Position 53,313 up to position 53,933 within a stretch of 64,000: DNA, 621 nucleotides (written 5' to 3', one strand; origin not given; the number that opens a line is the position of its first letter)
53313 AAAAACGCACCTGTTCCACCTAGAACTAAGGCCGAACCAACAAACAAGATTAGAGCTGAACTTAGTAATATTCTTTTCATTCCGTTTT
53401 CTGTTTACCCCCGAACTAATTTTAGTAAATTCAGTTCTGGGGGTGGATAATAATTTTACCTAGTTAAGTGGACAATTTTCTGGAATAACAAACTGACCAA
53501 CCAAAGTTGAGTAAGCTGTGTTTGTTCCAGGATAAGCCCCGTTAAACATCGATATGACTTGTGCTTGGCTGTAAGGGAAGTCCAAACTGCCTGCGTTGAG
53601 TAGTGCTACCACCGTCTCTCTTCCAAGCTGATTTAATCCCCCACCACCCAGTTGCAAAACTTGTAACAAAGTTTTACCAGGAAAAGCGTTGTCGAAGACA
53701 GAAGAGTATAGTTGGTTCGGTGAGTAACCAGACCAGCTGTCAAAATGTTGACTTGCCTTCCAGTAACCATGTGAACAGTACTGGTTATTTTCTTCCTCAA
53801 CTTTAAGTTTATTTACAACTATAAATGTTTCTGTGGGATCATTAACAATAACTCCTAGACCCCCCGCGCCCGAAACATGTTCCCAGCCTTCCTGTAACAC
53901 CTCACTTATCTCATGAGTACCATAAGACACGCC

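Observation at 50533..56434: SipW-type signal peptidase with four SipW-cognate (TasA/camelysin-like) secreted paralogs: a probable fibre or sheath assembly locus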

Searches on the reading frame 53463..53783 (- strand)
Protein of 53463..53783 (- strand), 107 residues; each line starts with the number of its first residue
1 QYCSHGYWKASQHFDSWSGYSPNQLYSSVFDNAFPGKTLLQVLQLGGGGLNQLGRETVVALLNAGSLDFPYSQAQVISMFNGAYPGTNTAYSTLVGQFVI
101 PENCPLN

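Call 57: find_homologous_proteins(query=window:53463-53783:-, max_evalue=0.001)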
Query window:53463-53783:- (107 aa): 20 proteins with E <= 0.001 among 23 candidates.
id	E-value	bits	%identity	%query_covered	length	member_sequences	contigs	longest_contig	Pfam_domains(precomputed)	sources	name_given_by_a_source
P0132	8.8e-37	144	82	74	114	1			-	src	-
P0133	1.4e-31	127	61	98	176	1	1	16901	-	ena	-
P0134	1.1e-30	124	67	81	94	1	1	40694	-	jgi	jgi:hypothetical protein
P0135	3.0e-28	116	55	98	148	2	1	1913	-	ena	-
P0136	1.7e-27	114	58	98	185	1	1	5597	-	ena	-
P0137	5.1e-27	112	57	98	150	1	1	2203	-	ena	-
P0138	1.1e-26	111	55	98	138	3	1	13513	-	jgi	jgi:hypothetical protein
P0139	3.4e-25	107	59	79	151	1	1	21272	-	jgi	jgi:hypothetical protein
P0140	9.5e-25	105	53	100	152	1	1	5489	-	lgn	-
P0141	2.8e-24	104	53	100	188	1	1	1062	-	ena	-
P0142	5.6e-23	99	60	79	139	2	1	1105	-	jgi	-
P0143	1.8e-21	95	75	55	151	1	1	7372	-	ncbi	-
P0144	3.0e-20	91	54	79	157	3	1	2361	-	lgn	-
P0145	4.0e-20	90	62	74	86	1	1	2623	-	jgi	-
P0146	7.5e-20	89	49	100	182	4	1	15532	-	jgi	jgi:hypothetical protein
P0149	4.7e-18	84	51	80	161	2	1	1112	PF27764.1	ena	-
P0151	1.2e-12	66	51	73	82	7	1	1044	PF27764.1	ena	-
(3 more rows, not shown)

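Call 58: search_protein_families(library=pfam, proteins=[window:53463-53783:-, P0149, P0151, P0133, P0146], max_evalue=1)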
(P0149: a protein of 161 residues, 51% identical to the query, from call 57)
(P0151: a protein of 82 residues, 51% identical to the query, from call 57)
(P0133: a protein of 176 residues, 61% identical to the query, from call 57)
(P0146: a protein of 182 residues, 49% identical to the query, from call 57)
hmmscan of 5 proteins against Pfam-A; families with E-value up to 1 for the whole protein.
window:53463-53783:- (107 aa): 0 families

P0149 (161 aa): 1 family
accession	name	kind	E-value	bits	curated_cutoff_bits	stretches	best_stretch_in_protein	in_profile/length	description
PF16640.11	Big_3_5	-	0.041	14.9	35.5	1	4-42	49-87/88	Bacterial Ig-like domain (group 3)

P0151 (82 aa): 0 families

P0133 (176 aa): 0 families

P0146 (182 aa): 1 family
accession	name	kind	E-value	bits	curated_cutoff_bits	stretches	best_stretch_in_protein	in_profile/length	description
PF20480.3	DUF6720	-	0.3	10.9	27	1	152-177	14-38/307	Family of unknown function (DUF6720)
